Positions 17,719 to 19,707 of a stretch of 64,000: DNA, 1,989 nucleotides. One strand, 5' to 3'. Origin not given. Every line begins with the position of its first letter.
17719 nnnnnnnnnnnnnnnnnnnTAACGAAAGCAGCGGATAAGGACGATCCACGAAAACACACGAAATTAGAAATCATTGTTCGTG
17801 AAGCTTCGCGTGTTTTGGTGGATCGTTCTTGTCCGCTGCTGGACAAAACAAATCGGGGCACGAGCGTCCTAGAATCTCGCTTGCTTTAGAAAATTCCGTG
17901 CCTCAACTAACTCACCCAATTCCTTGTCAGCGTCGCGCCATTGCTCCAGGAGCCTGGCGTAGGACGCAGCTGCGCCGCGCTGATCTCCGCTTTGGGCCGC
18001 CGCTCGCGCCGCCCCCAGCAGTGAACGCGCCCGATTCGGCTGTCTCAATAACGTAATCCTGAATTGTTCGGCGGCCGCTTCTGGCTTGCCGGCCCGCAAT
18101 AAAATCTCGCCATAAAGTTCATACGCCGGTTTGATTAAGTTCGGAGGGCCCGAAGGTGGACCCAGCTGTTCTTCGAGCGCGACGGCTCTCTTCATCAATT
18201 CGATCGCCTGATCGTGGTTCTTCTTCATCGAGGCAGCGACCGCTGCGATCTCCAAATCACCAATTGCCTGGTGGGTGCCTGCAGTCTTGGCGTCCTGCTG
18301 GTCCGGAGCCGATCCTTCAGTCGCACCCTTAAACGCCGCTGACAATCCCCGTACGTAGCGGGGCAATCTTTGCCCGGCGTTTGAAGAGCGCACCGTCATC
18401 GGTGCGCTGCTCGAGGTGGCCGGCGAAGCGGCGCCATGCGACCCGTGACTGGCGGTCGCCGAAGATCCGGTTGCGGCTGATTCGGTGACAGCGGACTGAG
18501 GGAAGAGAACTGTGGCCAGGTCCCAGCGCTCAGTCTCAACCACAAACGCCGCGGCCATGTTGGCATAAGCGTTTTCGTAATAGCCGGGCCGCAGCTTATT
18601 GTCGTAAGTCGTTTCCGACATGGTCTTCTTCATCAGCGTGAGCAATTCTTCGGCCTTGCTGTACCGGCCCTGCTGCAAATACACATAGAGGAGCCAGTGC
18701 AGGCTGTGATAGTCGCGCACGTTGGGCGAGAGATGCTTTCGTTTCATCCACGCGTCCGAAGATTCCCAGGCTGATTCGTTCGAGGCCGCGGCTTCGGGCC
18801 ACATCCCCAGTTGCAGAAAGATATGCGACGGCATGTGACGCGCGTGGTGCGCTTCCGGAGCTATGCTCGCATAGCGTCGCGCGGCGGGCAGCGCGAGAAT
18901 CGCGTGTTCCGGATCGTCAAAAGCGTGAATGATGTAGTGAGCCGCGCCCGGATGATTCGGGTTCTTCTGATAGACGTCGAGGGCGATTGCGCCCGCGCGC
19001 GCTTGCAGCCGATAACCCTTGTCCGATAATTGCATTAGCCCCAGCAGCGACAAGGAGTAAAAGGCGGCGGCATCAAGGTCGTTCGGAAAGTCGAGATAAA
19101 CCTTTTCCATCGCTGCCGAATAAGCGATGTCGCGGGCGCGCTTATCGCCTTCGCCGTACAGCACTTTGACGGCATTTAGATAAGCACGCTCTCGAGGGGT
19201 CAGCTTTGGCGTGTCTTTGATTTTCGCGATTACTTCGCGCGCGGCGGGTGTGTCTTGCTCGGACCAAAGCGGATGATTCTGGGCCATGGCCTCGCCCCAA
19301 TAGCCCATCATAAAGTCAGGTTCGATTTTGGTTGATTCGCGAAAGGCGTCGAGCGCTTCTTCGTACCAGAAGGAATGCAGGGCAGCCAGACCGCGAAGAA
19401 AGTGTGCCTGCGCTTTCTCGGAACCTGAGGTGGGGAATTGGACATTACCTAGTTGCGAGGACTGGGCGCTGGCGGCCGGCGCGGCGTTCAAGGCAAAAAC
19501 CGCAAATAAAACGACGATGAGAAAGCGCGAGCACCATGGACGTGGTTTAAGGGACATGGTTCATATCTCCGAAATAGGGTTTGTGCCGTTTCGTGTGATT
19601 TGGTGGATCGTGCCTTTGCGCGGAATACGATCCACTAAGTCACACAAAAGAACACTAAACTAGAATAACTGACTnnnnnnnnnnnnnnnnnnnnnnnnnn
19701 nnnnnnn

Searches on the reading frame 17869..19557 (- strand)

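Call 62: search_protein_families(library=pfam, proteins=[window:17869-19557:-], max_evalue=0.00001)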
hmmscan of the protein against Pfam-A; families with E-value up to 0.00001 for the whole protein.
window:17869-19557:- (562 aa): 3 families
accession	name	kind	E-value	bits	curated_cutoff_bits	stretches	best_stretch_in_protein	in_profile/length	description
PF07719.23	TPR_2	-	2.5e-11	43.2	27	0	49-81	1-33/34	Tetratricopeptide repeat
PF13432.12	TPR_16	-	1.2e-09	38.9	32.7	0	484-542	5-63/65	Tetratricopeptide repeat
PF13424.12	TPR_12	-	3.8e-06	27.4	30.1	0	437-500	9-69/77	Tetratricopeptide repeat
